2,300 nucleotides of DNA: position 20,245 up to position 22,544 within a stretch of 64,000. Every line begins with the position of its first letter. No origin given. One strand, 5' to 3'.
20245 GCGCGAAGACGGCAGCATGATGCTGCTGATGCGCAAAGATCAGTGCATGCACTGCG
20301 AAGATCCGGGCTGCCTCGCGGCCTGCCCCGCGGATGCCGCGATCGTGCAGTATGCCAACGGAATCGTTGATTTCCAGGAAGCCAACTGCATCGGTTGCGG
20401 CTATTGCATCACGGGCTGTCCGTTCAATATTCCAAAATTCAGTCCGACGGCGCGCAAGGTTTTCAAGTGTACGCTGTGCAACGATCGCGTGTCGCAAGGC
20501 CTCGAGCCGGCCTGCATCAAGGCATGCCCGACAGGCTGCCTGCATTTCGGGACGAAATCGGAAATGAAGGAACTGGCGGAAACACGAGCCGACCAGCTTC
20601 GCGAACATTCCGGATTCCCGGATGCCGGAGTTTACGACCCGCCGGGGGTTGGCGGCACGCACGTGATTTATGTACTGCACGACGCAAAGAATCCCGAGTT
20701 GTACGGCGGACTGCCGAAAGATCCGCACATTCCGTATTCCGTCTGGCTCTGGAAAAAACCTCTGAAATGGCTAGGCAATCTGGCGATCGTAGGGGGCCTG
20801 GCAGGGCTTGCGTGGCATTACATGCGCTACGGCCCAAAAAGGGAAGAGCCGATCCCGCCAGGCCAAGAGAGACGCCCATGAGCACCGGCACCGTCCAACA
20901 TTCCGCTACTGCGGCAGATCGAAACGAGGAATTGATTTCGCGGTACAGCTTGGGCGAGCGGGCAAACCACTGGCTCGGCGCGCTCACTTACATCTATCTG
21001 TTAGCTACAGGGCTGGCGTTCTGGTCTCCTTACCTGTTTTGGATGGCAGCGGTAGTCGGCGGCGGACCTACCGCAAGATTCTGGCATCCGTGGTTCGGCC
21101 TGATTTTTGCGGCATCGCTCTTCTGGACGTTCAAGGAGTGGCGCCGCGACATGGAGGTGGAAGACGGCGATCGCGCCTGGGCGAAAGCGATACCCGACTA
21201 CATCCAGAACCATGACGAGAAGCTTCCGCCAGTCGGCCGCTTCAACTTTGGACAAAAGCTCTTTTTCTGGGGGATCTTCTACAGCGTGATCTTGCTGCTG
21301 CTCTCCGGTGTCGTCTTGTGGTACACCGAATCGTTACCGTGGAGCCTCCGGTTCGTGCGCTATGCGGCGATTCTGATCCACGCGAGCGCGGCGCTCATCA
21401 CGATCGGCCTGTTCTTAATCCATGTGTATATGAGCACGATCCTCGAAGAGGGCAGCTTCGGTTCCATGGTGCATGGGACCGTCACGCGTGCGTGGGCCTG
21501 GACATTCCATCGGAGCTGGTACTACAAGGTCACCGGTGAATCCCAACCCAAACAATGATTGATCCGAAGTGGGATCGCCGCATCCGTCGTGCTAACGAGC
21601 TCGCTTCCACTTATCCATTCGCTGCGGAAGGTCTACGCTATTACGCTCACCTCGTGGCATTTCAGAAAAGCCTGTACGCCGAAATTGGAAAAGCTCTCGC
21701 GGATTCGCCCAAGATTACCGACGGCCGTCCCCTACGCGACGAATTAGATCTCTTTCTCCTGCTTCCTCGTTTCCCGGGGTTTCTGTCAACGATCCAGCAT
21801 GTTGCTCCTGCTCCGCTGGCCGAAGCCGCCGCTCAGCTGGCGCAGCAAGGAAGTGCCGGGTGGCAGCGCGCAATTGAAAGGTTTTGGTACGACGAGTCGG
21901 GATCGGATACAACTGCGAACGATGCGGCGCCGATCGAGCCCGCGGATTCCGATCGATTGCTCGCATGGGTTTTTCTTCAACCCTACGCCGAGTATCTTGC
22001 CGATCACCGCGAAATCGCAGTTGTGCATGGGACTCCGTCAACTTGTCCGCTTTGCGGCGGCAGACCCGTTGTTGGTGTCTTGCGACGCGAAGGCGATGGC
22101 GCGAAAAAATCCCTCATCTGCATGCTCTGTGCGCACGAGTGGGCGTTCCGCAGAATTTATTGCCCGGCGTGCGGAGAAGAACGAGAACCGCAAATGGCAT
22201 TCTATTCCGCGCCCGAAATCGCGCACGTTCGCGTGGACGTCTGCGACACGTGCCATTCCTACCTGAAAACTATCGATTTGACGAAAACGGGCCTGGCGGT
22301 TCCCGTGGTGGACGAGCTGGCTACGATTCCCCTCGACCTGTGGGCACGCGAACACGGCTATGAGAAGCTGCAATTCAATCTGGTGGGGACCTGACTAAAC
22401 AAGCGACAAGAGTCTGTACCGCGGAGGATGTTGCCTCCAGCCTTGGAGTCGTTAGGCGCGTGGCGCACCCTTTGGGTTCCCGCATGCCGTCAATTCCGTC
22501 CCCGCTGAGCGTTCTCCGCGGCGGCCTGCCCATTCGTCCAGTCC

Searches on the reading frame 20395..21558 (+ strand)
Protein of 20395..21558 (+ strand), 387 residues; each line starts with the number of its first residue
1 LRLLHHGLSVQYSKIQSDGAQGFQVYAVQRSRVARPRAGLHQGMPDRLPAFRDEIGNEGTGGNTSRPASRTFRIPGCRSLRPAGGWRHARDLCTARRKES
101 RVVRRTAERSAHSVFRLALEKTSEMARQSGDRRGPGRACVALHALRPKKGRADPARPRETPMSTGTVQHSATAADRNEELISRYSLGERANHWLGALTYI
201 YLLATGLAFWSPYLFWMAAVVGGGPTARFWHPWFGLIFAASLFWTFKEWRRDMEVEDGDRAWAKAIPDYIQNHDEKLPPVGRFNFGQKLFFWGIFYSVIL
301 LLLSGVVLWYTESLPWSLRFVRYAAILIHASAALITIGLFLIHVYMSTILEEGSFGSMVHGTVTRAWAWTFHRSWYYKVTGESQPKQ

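Call 30: search_protein_families(library=pfam, proteins=[window:20395-21558:+], max_evalue=0.0001)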
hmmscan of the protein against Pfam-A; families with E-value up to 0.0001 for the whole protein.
window:20395-21558:+ (387 aa): 1 family
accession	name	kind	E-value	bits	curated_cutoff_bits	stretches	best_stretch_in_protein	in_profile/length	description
PF01292.26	Ni_hydr_CYTB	-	3.7e-24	85.9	30.1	1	183-361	1-179/179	Prokaryotic cytochrome b561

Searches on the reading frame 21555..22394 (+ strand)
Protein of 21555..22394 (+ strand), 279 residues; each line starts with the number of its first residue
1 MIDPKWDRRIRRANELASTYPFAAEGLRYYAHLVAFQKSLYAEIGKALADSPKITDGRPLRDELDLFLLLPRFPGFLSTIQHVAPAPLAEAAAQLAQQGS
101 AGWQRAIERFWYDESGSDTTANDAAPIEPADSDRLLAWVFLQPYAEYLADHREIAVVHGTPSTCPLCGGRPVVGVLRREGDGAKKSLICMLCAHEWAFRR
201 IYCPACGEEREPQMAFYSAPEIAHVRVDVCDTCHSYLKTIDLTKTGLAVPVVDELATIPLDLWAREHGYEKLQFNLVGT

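Call 30: search_protein_families(library=pfam, proteins=[window:21555-22394:+], max_evalue=0.0001)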
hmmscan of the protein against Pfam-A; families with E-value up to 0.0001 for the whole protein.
window:21555-22394:+ (279 aa): 2 families
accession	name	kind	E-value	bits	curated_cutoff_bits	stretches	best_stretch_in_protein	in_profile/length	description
PF24860.1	FdhE_C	-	3.5e-11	43.6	27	1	203-276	3-80/82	FdhE, C-terminal domain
PF24859.1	FdhE_central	-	3.9e-08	33.7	27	1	163-200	1-39/39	FdhE, central domain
